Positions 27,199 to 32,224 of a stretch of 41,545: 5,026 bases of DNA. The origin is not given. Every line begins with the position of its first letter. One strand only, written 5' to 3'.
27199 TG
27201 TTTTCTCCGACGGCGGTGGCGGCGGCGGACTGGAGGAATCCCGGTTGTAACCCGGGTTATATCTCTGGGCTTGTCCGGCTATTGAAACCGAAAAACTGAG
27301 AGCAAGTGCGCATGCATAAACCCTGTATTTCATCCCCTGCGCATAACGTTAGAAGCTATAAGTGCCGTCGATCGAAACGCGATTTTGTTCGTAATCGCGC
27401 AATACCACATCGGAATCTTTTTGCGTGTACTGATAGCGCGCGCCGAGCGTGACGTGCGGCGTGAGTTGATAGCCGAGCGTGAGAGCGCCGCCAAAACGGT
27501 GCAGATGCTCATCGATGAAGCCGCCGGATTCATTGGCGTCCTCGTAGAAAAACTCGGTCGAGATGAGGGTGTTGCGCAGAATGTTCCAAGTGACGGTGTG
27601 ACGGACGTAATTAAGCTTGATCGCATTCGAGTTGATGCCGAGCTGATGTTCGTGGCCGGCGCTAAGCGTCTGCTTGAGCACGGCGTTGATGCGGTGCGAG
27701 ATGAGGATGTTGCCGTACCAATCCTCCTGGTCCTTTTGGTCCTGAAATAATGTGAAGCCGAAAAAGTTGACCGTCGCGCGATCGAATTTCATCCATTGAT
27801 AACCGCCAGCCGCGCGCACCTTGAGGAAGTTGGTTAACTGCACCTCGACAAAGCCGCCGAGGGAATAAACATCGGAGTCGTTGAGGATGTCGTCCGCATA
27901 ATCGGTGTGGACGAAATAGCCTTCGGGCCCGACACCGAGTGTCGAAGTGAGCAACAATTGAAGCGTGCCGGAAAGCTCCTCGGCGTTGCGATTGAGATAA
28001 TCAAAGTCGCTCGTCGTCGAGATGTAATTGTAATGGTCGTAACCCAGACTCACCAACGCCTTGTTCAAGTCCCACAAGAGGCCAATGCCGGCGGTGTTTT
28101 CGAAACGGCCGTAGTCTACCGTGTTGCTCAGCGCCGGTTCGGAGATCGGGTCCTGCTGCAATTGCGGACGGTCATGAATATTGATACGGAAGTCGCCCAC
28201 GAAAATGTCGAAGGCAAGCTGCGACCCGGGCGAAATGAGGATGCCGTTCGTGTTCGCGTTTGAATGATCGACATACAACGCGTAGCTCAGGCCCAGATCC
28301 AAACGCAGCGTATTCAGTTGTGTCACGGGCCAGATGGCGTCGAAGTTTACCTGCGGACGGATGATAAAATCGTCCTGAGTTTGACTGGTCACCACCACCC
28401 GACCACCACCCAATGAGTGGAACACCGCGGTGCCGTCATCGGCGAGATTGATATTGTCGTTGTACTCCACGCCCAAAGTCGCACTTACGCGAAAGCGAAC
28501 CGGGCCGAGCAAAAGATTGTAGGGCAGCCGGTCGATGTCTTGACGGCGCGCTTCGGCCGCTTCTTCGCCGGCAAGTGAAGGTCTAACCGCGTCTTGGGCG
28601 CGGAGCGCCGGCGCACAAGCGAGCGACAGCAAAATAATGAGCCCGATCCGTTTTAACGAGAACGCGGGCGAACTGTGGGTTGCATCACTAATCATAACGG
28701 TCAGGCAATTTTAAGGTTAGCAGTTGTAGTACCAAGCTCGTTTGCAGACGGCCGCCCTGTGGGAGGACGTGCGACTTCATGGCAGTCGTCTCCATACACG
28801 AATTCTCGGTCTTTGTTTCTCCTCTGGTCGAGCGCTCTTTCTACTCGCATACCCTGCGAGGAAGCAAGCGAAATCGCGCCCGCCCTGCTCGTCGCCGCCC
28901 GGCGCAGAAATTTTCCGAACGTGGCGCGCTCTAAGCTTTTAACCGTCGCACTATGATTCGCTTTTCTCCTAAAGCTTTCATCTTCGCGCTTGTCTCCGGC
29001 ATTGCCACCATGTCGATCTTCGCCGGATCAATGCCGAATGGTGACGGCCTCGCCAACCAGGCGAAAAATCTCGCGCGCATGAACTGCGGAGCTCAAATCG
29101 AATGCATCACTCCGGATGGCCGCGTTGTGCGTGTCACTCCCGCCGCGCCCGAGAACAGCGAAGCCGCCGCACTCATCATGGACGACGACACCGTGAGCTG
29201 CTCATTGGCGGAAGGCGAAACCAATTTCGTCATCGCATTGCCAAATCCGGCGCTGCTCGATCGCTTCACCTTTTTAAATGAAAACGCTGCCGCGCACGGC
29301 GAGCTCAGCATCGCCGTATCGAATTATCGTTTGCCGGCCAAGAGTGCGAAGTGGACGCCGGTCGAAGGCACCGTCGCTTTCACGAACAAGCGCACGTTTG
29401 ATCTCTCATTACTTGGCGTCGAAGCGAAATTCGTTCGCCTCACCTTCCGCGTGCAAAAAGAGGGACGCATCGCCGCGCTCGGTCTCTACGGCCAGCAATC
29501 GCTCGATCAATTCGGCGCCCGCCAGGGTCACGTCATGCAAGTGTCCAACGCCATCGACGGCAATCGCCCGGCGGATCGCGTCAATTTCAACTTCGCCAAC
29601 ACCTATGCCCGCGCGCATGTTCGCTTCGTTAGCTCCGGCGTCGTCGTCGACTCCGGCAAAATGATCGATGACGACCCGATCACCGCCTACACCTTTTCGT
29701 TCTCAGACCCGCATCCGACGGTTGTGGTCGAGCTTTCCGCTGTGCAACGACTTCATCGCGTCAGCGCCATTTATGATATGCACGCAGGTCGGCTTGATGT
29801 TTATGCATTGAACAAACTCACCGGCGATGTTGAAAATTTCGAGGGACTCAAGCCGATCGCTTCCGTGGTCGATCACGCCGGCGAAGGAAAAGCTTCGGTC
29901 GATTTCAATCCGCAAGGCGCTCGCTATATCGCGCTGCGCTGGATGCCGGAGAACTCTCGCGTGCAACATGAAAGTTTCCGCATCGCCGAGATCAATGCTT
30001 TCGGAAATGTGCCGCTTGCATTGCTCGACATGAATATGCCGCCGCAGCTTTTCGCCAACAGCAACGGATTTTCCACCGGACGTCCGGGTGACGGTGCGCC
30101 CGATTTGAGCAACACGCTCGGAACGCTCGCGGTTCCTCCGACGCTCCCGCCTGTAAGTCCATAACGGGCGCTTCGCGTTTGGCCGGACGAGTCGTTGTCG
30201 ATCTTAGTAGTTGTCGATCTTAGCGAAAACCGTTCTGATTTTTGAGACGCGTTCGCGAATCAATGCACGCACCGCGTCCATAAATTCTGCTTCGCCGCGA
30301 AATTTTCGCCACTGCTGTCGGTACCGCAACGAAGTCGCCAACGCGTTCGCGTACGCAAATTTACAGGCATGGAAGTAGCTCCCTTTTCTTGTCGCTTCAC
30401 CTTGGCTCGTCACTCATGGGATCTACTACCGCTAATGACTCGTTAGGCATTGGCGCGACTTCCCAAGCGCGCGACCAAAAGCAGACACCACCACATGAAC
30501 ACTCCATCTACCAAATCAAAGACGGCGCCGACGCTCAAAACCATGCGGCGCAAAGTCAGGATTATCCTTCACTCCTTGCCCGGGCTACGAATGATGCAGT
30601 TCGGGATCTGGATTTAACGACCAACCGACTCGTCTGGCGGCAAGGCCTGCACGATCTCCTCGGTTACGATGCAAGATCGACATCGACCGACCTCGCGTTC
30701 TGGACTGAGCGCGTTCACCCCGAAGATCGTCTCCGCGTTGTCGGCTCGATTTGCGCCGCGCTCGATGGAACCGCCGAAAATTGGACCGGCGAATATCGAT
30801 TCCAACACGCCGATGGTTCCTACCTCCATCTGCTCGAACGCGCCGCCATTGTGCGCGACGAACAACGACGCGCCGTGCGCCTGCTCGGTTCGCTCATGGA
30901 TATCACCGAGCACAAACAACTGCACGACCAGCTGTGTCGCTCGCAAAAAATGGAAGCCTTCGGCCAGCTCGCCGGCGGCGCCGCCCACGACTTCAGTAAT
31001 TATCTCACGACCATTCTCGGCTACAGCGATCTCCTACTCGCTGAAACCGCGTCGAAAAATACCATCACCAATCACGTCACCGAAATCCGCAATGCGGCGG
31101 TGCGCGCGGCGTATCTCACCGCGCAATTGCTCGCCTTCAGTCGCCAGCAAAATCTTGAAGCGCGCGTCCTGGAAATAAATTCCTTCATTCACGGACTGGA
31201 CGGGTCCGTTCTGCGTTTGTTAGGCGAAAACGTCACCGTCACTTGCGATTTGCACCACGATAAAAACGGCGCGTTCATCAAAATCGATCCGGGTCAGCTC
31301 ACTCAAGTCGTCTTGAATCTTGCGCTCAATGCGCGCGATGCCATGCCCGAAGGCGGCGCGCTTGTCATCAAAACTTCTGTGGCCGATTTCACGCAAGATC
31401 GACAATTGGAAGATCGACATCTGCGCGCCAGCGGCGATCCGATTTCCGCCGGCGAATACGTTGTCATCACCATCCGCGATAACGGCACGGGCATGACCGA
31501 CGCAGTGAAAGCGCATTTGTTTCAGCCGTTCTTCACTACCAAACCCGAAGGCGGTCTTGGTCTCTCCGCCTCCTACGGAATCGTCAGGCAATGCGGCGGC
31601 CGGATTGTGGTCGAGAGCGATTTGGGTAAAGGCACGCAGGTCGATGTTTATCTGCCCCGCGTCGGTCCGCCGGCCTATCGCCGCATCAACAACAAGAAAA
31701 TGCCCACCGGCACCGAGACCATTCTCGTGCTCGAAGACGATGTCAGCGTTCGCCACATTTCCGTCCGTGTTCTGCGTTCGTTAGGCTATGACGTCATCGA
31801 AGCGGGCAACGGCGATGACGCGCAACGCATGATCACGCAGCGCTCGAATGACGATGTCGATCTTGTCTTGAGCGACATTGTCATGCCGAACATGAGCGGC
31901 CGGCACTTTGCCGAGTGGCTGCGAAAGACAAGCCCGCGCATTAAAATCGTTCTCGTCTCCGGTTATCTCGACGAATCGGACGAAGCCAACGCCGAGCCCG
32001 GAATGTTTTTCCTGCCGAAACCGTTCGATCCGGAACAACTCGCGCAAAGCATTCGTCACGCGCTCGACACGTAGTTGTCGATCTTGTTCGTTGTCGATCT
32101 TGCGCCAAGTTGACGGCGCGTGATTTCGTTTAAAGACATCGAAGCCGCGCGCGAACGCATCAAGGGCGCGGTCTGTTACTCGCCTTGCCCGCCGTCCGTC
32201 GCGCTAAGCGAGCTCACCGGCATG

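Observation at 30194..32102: Intergenic tandem pairs of the 10-mer (16-bp period) bracket the hybrid histidine kinase gene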

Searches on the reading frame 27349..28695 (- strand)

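Call 8: search_protein_families(library=pfam, proteins=[window:27349-28695:-])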
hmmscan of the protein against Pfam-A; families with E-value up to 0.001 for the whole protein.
window:27349-28695:- (448 aa): 1 family
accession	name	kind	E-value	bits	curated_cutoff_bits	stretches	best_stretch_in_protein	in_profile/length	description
PF10082.15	BBP2_2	-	2.2e-08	33.8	23.7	1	357-442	289-372/378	Putative beta-barrel porin 2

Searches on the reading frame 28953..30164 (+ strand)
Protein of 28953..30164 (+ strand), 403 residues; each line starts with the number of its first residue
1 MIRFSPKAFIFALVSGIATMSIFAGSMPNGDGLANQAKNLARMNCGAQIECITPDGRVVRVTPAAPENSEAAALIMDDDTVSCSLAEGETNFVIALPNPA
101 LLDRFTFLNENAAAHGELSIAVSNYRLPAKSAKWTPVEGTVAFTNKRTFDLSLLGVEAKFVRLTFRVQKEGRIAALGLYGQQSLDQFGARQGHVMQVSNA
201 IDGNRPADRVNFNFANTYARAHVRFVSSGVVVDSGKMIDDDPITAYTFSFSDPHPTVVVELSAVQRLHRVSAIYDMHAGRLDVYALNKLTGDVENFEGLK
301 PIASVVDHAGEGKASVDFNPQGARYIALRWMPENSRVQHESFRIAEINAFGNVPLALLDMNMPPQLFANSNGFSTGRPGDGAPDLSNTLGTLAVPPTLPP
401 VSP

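Call 8: search_protein_families(library=pfam, proteins=[window:28953-30164:+])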
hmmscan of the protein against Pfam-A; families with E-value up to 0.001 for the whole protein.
window:28953-30164:+ (403 aa): 1 family
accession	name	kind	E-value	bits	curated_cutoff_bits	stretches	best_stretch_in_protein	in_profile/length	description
PF00754.31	F5_F8_type_C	-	0.00016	22.3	28.2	0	72-167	14-114/127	F5/8 type C domain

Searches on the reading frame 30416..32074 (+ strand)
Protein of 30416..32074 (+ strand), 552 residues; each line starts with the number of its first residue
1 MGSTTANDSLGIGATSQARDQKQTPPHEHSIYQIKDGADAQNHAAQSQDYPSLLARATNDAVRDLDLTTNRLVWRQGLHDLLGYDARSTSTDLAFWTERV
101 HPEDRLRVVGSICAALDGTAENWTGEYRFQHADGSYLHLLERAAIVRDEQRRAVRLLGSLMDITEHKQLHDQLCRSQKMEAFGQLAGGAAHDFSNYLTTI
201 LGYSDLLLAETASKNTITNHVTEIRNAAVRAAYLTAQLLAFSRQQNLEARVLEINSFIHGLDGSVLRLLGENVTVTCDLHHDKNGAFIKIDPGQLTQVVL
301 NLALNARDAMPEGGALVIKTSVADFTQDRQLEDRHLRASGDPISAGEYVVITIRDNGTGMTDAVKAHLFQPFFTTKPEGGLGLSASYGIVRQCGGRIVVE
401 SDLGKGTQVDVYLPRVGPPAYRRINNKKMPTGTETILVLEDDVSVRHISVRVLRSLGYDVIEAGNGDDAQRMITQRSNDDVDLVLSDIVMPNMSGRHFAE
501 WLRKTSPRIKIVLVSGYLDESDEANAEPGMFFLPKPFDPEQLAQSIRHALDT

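Call 8: search_protein_families(library=pfam, proteins=[window:30416-32074:+])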
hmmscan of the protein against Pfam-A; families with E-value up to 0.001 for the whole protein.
window:30416-32074:+ (552 aa): 4 families
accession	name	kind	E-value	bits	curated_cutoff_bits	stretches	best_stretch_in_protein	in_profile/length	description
PF00072.30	Response_reg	-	1.4e-18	67.5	30.2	1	436-546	1-110/111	Response regulator receiver domain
PF08447.18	PAS_3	-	1.2e-17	64.4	25.6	1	72-158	2-87/89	PAS fold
PF02518.31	HATPase_c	-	1.5e-17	64.5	26.4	1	291-415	2-109/111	Histidine kinase-, DNA gyrase B-, and HSP90-like ATPase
PF00512.31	HisKA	-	2.6e-05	24.6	26.9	1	184-246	4-65/66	His Kinase A (phospho-acceptor) domain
